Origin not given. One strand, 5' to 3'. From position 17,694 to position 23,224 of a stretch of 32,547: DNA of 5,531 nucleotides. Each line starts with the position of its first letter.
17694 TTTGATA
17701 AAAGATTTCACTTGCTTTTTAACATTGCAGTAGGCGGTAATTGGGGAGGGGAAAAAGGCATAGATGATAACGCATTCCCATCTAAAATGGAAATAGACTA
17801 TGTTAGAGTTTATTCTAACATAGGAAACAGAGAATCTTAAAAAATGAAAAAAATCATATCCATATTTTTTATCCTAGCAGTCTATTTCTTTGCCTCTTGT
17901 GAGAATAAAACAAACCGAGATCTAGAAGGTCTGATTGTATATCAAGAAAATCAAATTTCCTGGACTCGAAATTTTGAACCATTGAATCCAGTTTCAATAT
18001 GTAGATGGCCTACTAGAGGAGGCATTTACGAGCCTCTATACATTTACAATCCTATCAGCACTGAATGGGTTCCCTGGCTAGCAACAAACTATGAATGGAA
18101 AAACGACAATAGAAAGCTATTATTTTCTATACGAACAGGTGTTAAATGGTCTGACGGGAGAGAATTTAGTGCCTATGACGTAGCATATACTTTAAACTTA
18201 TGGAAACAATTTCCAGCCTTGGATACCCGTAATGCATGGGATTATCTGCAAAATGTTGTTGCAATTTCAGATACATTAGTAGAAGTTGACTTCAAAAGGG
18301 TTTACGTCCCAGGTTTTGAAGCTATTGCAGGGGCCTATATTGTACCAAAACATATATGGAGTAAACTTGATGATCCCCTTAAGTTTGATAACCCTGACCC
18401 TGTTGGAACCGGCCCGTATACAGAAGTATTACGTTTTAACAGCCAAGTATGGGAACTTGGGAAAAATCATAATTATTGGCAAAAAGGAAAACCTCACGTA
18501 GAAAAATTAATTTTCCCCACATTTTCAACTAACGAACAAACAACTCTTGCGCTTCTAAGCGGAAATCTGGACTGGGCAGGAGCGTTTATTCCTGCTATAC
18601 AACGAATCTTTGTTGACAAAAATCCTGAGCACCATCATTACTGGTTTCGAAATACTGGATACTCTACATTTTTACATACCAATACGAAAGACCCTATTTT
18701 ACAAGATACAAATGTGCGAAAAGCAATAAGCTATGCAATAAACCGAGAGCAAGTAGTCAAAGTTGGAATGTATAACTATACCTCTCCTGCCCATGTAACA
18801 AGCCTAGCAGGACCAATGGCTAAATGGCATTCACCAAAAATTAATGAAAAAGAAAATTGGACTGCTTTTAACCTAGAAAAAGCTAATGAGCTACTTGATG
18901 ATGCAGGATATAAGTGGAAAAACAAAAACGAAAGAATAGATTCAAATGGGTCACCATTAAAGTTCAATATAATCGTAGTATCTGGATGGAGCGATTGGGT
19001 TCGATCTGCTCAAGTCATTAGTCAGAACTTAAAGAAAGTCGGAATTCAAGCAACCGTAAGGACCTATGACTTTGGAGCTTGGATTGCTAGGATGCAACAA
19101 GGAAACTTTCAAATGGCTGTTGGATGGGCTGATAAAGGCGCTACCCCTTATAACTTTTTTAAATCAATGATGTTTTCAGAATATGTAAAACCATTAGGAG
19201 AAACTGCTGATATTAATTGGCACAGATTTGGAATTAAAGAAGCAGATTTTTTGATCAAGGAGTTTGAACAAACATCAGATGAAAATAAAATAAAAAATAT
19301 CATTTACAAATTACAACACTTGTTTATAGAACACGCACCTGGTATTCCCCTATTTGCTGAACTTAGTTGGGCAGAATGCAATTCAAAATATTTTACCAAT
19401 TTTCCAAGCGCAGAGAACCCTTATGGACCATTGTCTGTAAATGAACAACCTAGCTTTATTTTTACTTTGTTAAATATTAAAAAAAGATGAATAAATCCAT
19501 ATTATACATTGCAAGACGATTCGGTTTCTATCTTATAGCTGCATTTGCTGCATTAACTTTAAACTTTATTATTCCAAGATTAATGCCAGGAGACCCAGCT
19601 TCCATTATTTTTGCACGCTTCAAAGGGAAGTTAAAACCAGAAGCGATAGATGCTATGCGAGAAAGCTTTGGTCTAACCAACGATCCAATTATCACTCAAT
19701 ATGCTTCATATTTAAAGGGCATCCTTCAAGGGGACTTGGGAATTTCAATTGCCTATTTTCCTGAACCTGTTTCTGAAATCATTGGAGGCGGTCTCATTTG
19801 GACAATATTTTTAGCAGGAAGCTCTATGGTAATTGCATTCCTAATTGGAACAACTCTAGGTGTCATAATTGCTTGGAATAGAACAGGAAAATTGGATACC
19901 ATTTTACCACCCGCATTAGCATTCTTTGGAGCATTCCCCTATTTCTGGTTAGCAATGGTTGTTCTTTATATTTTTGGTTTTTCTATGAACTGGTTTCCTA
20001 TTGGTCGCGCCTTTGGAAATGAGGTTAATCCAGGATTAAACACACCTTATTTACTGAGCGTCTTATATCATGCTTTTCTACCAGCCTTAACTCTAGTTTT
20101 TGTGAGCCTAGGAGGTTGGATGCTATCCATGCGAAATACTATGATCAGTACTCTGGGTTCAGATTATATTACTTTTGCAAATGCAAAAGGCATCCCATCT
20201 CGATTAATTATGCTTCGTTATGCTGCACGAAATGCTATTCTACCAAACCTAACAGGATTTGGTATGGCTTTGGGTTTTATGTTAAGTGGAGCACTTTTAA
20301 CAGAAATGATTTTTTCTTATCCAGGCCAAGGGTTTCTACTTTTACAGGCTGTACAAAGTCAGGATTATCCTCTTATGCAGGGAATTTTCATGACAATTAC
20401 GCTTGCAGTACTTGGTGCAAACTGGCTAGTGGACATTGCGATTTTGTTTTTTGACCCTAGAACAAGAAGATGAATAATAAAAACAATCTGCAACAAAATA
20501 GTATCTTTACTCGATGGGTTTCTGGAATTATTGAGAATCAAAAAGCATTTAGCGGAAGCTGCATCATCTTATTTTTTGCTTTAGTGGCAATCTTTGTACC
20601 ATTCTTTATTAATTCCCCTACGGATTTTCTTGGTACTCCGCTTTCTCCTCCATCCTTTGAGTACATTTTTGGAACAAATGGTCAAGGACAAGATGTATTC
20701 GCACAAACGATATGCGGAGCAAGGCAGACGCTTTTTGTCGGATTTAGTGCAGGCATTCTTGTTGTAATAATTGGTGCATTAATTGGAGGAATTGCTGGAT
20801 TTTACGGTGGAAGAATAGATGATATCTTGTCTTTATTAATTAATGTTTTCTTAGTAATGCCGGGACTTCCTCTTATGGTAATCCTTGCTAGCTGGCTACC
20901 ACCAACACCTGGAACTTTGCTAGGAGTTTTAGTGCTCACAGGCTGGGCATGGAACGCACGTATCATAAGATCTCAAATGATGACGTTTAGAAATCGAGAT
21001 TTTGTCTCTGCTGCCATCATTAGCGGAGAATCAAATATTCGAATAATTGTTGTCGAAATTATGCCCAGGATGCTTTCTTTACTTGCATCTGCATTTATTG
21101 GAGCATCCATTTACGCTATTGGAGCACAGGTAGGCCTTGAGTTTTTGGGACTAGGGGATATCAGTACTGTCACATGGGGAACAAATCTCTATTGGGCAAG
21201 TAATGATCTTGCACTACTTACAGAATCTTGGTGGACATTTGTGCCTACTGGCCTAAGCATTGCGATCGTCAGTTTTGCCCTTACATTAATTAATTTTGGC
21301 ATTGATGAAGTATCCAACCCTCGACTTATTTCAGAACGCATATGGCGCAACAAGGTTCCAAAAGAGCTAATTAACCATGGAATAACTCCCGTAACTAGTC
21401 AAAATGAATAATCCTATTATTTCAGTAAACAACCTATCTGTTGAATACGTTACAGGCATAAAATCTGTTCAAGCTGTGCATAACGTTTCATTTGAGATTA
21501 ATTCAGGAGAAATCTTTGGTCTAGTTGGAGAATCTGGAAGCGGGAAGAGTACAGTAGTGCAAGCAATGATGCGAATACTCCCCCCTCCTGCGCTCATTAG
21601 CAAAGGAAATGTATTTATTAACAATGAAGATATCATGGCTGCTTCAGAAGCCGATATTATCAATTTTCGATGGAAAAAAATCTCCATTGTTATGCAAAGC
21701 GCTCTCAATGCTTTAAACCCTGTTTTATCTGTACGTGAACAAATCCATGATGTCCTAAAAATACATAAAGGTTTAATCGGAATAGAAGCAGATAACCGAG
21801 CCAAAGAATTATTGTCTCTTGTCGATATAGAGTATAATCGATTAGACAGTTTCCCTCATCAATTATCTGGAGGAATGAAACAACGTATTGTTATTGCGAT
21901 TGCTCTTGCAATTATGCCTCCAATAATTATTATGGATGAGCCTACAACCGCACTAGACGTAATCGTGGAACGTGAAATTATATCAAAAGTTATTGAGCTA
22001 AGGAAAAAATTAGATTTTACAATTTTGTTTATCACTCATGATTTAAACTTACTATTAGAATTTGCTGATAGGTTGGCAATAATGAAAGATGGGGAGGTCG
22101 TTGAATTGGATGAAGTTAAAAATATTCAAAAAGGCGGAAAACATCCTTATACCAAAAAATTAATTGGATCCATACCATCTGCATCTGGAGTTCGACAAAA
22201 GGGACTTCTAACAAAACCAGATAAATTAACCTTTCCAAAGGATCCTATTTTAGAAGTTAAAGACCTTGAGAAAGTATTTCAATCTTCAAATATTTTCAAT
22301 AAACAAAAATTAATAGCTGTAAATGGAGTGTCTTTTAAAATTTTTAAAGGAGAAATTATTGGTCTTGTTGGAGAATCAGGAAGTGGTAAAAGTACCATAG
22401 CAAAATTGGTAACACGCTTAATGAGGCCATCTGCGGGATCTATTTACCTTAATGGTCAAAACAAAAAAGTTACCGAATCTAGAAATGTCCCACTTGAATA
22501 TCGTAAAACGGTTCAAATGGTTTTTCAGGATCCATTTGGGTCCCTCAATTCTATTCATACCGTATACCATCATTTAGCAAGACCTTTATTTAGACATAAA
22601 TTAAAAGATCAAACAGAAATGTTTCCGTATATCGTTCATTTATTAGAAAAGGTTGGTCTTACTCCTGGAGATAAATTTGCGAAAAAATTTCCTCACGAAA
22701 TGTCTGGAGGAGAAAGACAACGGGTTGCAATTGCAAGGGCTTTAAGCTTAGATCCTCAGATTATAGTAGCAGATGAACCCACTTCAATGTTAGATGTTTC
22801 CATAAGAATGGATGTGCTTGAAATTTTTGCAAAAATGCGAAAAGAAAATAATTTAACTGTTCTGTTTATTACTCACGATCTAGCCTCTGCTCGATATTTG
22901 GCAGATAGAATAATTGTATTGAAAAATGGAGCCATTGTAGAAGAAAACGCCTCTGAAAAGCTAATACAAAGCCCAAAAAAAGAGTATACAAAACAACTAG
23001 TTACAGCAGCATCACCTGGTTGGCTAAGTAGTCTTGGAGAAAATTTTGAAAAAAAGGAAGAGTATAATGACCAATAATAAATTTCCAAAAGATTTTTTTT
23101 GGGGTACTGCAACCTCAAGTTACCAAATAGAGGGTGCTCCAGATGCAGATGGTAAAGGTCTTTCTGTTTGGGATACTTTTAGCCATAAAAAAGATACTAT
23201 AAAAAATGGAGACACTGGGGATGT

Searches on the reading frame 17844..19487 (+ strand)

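Call 19: search_protein_families(library=pfam, proteins=[window:17844-19487:+], max_evalue=0.00001)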
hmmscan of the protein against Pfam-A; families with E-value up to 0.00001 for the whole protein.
window:17844-19487:+ (548 aa): 1 family
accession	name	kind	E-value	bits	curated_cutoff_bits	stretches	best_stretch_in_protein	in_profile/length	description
PF00496.27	SBP_bac_5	-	2e-74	251.4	32.4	1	74-444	1-362/368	Bacterial extracellular solute-binding proteins, family 5 Middle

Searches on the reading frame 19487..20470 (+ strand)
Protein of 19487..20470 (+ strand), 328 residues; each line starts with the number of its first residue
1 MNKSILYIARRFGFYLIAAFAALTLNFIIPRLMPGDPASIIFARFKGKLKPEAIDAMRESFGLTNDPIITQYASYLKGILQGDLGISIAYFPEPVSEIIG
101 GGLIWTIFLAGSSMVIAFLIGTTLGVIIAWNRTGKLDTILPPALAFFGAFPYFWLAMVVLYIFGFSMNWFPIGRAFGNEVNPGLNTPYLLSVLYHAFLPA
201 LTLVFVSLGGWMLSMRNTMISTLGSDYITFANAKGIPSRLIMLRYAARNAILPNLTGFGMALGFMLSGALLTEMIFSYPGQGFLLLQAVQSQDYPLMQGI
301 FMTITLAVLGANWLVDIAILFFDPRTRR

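Call 19: search_protein_families(library=pfam, proteins=[window:19487-20470:+], max_evalue=0.00001)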
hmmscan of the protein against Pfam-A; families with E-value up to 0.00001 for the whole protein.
window:19487-20470:+ (328 aa): 2 families
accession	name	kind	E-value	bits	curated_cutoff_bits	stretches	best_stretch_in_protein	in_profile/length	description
PF00528.27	BPD_transp_1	-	1.4e-36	126.4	26.4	1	121-328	1-184/184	Binding-protein-dependent transport system inner membrane component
PF19300.4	BPD_transp_1_N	-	7.9e-06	26.5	23.8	0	7-83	4-76/114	Binding-prot-dependent transport system membrane comp, N-term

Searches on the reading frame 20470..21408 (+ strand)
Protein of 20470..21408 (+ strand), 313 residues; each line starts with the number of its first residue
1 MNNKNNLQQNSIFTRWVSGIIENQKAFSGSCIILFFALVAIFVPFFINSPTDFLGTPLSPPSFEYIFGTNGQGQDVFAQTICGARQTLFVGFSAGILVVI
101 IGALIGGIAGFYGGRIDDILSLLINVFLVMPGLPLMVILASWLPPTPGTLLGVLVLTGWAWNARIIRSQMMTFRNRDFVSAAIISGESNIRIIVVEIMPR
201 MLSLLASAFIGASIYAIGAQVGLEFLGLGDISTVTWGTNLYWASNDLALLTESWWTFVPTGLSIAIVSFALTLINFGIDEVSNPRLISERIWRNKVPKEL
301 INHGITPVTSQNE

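Call 19: search_protein_families(library=pfam, proteins=[window:20470-21408:+], max_evalue=0.00001)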
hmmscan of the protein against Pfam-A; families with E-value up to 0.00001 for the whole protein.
window:20470-21408:+ (313 aa): 1 family
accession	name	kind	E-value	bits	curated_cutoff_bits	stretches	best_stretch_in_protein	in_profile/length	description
PF00528.27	BPD_transp_1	-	1.1e-18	68.1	26.4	1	102-286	1-182/184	Binding-protein-dependent transport system inner membrane component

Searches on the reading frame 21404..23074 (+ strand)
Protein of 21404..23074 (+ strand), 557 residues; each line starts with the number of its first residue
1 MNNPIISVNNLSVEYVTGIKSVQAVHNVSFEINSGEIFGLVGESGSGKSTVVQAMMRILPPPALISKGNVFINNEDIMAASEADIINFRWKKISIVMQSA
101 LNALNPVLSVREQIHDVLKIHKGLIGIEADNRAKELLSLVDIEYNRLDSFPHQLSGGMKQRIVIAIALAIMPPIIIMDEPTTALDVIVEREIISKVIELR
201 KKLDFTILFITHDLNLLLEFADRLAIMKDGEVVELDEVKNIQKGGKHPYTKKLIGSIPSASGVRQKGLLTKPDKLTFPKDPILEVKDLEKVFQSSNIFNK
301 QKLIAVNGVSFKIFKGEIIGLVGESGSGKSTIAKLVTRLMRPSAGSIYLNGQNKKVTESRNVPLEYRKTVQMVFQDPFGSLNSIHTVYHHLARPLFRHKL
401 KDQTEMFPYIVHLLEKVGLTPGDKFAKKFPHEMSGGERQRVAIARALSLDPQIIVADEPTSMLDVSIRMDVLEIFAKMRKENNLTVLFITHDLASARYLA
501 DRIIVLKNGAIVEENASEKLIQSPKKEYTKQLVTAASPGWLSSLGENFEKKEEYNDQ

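Call 19: search_protein_families(library=pfam, proteins=[window:21404-23074:+], max_evalue=0.00001)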
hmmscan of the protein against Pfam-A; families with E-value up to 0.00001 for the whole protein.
window:21404-23074:+ (557 aa): 10 families
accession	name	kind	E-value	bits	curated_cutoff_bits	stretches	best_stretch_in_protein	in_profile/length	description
PF00005.33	ABC_tran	-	1.4e-63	214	25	2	307-461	2-137/137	ABC transporter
PF13304.12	AAA_21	-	2.1e-13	51.4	27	0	151-217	235-303/304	AAA domain, putative AbiEii toxin, Type IV TA system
PF02463.25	SMC_N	-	5e-12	46.2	40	0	27-220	17-205/220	RecF/RecN/SMC N terminal domain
PF13555.12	AAA_29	-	2.4e-11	43.6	27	1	26-63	13-50/61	P-loop containing region of AAA domain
PF13191.12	AAA_16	-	1e-07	33.1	32.6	0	35-62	24-51/167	AAA ATPase domain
PF13401.12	AAA_22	-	1.2e-07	32.5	27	0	318-366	7-33/130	AAA domain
PF08352.17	oligo_HPY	-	1.5e-07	32.2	27.1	0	233-265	1-33/65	Oligopeptide/dipeptide transporter, C-terminal region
PF07728.20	AAA_5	-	2.6e-07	31.2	22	0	40-84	4-49/139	AAA domain (dynein-related subfamily)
PF13476.12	AAA_23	-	1.5e-06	29.4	27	0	19-56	7-40/201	AAA domain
PF00485.24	PRK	-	2.2e-06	28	22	0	318-341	1-24/196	Phosphoribulokinase / Uridine kinase family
